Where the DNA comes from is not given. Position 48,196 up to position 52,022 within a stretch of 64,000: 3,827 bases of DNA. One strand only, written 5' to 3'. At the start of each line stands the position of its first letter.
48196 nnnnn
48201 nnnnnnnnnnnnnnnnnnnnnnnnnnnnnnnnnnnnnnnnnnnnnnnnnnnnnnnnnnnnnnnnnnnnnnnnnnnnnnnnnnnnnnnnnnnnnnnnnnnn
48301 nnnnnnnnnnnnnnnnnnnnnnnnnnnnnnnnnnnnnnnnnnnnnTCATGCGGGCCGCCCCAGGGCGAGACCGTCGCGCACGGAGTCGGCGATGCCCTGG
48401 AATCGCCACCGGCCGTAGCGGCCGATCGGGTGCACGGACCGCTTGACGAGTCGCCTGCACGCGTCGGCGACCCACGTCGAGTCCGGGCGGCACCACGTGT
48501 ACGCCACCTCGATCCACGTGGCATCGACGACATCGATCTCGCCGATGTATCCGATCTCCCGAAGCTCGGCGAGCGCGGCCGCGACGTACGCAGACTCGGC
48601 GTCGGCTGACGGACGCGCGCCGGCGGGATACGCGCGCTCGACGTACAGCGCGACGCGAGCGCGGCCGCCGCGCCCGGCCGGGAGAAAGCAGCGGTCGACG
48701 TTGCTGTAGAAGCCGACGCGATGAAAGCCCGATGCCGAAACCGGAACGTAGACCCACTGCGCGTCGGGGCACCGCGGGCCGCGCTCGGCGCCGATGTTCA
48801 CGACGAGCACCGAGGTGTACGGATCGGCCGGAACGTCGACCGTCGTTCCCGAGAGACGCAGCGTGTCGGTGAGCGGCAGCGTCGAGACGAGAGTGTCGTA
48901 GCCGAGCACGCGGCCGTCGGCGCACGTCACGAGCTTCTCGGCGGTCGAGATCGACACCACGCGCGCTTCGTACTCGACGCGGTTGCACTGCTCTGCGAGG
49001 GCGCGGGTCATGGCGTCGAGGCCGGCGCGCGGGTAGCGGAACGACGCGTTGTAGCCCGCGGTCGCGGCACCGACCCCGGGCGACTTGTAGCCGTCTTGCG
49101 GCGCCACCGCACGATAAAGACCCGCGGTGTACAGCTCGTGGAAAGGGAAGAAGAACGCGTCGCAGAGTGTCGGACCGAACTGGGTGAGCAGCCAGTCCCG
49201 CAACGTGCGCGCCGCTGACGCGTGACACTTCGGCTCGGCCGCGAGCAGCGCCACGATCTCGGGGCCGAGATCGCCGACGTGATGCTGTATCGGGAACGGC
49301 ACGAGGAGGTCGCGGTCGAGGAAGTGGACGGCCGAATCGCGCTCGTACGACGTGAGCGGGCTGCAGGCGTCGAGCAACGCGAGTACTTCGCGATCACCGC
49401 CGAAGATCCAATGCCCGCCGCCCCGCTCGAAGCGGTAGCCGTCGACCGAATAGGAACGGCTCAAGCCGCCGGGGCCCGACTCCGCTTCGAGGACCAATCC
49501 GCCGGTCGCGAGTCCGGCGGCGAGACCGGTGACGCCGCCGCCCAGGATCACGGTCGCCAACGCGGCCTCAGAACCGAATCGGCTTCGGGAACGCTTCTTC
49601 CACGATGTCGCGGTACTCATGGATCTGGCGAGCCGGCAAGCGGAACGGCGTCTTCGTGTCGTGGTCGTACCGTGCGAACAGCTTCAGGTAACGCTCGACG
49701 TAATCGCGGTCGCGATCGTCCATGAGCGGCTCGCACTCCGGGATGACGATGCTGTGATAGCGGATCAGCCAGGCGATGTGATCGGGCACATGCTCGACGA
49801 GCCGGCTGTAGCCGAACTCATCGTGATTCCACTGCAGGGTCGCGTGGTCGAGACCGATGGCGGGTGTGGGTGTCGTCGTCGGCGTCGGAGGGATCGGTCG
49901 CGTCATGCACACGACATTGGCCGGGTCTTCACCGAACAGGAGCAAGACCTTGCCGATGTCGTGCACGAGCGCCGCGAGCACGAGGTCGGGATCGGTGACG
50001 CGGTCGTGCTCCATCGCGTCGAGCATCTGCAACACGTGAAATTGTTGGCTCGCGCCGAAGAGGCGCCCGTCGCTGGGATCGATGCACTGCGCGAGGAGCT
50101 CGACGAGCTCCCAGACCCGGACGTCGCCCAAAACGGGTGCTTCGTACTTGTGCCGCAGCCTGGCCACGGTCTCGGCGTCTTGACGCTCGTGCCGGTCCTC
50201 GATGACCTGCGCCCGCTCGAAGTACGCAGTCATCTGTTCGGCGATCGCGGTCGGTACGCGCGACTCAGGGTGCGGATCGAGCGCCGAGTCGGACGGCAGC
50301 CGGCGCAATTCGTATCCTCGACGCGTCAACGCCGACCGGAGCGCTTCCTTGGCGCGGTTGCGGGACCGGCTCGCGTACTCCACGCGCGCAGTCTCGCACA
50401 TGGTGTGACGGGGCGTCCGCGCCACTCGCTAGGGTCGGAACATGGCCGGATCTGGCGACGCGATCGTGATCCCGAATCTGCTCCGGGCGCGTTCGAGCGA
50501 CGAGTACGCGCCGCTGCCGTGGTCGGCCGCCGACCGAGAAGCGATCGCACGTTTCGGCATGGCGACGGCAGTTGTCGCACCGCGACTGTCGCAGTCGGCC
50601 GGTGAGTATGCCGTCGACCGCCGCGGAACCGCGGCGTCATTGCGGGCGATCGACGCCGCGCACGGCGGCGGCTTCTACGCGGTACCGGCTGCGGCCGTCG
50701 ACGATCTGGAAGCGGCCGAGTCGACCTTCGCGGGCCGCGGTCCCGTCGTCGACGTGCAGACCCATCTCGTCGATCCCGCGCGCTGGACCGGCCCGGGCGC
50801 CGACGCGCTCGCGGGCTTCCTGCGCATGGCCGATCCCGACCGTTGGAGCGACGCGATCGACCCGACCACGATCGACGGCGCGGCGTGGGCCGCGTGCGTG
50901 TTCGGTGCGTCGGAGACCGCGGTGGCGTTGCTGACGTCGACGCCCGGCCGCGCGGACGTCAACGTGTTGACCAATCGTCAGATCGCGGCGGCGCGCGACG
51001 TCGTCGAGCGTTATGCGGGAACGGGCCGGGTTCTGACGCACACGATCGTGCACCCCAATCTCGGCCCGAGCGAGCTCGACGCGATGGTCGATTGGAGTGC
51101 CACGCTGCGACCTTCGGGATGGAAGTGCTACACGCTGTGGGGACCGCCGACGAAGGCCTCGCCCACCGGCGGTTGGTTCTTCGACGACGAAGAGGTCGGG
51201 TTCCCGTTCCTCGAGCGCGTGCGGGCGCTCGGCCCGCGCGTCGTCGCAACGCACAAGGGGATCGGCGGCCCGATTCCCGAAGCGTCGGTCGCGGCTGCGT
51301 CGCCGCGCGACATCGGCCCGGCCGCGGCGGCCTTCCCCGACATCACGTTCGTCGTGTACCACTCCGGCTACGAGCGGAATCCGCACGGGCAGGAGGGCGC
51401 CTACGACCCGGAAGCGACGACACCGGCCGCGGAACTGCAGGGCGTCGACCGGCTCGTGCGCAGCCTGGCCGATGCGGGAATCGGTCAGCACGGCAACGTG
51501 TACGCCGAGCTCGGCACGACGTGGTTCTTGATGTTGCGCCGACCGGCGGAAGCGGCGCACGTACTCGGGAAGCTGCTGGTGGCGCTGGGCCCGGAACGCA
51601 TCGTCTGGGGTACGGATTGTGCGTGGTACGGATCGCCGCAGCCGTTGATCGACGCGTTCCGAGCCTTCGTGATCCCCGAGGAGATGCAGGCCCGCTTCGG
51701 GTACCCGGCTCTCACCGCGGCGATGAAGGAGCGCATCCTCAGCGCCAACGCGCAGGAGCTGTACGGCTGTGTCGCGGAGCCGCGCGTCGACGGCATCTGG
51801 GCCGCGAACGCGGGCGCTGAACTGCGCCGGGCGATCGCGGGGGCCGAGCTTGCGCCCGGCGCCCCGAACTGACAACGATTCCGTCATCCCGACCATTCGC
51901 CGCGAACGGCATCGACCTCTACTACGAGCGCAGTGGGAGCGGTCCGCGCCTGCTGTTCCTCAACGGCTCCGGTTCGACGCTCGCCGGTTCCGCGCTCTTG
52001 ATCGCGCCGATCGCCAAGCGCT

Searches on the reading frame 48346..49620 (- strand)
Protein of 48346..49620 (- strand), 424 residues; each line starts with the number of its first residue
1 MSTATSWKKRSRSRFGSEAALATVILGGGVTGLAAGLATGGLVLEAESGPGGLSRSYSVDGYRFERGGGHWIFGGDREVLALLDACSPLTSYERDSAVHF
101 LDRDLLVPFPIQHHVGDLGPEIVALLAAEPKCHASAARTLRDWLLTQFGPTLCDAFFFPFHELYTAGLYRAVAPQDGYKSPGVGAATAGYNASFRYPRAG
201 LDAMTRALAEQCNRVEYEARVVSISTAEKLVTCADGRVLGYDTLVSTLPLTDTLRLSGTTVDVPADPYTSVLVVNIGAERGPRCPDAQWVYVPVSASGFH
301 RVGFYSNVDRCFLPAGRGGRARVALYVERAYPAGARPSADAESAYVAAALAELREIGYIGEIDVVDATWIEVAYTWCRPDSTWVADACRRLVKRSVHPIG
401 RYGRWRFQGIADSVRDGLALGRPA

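Call 88: search_protein_families(library=pfam, proteins=[window:48346-49620:-], max_evalue=0.00001)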
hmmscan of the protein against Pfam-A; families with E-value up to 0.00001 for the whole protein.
window:48346-49620:- (424 aa): 1 family
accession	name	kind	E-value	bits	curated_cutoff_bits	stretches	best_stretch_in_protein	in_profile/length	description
PF01593.30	Amino_oxidase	-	2.3e-13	50.7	19.8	1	42-256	18-268/443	Flavin containing amine oxidoreductase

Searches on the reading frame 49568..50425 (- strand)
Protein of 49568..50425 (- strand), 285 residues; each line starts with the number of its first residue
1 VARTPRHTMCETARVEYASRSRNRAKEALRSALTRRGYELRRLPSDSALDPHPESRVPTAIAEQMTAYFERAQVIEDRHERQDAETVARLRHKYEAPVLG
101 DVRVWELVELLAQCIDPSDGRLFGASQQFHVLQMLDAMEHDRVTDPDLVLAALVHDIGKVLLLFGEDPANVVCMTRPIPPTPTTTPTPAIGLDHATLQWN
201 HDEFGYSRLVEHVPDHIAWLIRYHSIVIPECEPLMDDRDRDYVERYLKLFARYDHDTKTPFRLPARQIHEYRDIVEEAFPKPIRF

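Call 88: search_protein_families(library=pfam, proteins=[window:49568-50425:-], max_evalue=0.00001)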
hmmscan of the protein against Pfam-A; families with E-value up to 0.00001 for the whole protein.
window:49568-50425:- (285 aa): 1 family
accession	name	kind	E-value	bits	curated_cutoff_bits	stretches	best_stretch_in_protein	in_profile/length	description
PF05153.21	MIOX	-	3.8e-21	76.3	25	2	75-174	8-107/249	Myo-inositol oxygenase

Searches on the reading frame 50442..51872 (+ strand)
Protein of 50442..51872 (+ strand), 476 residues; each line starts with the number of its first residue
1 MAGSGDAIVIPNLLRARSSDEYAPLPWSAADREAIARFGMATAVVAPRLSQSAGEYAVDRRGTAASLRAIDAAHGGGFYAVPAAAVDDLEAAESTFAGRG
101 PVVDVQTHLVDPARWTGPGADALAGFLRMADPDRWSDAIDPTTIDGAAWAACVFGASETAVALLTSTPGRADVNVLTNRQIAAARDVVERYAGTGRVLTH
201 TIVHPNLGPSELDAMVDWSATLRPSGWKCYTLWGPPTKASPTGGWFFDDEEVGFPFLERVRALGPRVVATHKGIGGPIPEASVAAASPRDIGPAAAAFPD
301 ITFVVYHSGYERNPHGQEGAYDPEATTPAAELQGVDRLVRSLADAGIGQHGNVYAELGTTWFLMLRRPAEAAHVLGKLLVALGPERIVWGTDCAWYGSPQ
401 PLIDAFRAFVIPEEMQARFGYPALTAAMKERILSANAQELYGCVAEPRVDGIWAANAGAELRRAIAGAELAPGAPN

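Call 88: search_protein_families(library=pfam, proteins=[window:50442-51872:+], max_evalue=0.00001)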
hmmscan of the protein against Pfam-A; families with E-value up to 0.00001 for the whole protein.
window:50442-51872:+ (476 aa): 1 family
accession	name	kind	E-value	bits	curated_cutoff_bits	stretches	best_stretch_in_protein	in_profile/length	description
PF04909.20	Amidohydro_2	-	2.6e-13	50.8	26.4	1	103-442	1-288/289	Amidohydrolase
